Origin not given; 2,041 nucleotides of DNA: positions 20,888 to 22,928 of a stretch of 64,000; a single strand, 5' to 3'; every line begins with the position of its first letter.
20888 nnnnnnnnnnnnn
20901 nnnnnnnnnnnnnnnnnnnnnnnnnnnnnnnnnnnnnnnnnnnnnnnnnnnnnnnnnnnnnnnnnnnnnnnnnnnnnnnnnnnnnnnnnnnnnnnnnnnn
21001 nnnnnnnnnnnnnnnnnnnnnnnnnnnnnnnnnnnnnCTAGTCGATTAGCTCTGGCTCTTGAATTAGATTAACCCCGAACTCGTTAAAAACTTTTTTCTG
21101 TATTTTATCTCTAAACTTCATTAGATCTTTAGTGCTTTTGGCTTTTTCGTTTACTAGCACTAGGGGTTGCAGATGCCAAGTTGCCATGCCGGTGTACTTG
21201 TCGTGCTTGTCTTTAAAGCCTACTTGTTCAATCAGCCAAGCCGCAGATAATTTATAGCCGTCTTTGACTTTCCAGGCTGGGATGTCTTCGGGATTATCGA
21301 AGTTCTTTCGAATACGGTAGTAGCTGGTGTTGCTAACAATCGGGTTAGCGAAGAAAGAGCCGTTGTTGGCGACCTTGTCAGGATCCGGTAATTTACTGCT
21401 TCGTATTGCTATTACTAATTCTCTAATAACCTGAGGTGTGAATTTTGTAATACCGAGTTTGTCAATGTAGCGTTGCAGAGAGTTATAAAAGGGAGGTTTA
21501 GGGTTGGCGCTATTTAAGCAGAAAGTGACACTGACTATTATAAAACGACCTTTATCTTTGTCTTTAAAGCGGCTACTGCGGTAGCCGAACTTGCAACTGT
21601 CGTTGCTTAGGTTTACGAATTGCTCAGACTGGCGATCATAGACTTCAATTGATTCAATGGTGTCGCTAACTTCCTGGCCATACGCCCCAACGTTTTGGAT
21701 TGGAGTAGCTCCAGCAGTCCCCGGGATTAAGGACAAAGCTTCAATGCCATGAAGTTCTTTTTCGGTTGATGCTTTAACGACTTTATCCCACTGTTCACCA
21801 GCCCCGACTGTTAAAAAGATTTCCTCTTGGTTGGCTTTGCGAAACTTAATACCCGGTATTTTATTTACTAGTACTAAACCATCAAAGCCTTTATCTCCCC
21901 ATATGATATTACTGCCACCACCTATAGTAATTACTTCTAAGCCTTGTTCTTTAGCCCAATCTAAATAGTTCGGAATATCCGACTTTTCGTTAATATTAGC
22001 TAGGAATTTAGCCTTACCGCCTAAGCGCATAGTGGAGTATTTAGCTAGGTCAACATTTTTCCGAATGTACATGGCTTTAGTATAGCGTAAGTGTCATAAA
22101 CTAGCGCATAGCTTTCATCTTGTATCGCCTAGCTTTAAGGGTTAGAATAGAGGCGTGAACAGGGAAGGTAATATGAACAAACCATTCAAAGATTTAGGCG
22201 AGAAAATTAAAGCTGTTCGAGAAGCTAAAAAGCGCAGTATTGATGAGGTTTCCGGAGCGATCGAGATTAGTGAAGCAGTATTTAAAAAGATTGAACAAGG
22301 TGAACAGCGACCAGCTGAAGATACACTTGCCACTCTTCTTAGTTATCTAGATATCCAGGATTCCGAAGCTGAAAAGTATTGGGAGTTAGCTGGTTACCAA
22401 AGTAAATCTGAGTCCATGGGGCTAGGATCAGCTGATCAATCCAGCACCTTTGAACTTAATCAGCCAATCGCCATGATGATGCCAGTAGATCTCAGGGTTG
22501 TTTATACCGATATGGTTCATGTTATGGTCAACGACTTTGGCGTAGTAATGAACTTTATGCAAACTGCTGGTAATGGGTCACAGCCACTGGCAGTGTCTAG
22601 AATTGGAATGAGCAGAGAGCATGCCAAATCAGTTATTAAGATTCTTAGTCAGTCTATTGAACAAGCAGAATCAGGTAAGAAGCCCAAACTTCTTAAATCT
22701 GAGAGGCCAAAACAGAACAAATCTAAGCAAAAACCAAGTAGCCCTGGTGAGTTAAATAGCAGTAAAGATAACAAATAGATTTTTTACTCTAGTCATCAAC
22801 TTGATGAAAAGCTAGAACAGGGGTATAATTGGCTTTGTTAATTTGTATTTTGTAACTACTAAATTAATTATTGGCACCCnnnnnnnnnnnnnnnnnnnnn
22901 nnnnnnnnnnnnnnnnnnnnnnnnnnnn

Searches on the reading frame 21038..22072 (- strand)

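Call 35: search_protein_families(library=pfam, proteins=[window:21038-22072:-], max_evalue=0.001)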
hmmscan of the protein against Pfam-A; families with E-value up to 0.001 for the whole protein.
window:21038-22072:- (344 aa): 2 families
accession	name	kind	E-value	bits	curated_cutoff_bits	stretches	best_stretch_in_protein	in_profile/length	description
PF01565.28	FAD_binding_4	-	1.8e-18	67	26.4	1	28-148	8-132/139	FAD binding domain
PF02873.21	MurB_C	-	6e-18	65.3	27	1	216-343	2-99/99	UDP-N-acetylenolpyruvoylglucosamine reductase, C-terminal domain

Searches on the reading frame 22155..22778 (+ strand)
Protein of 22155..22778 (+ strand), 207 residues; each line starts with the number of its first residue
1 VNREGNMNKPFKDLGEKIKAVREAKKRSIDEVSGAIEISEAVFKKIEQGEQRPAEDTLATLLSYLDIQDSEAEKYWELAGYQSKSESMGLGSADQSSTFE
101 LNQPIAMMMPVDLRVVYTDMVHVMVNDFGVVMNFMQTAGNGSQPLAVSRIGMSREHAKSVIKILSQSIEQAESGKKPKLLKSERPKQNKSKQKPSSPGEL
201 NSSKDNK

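Call 35: search_protein_families(library=pfam, proteins=[window:22155-22778:+], max_evalue=0.001)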
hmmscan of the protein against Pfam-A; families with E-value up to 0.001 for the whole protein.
window:22155-22778:+ (207 aa): 4 families
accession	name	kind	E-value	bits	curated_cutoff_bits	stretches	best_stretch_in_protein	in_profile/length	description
PF13560.12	HTH_31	-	3.8e-08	34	27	1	13-73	1-62/64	Helix-turn-helix domain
PF11950.13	DUF3467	-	1.9e-05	25.1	25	1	111-173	22-85/92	Protein of unknown function (DUF3467)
PF01381.28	HTH_3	-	6.9e-05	23.2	23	1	18-67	1-50/55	Helix-turn-helix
PF13443.12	HTH_26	-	0.00012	22.6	22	1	17-68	1-53/63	Cro/C1-type HTH DNA-binding domain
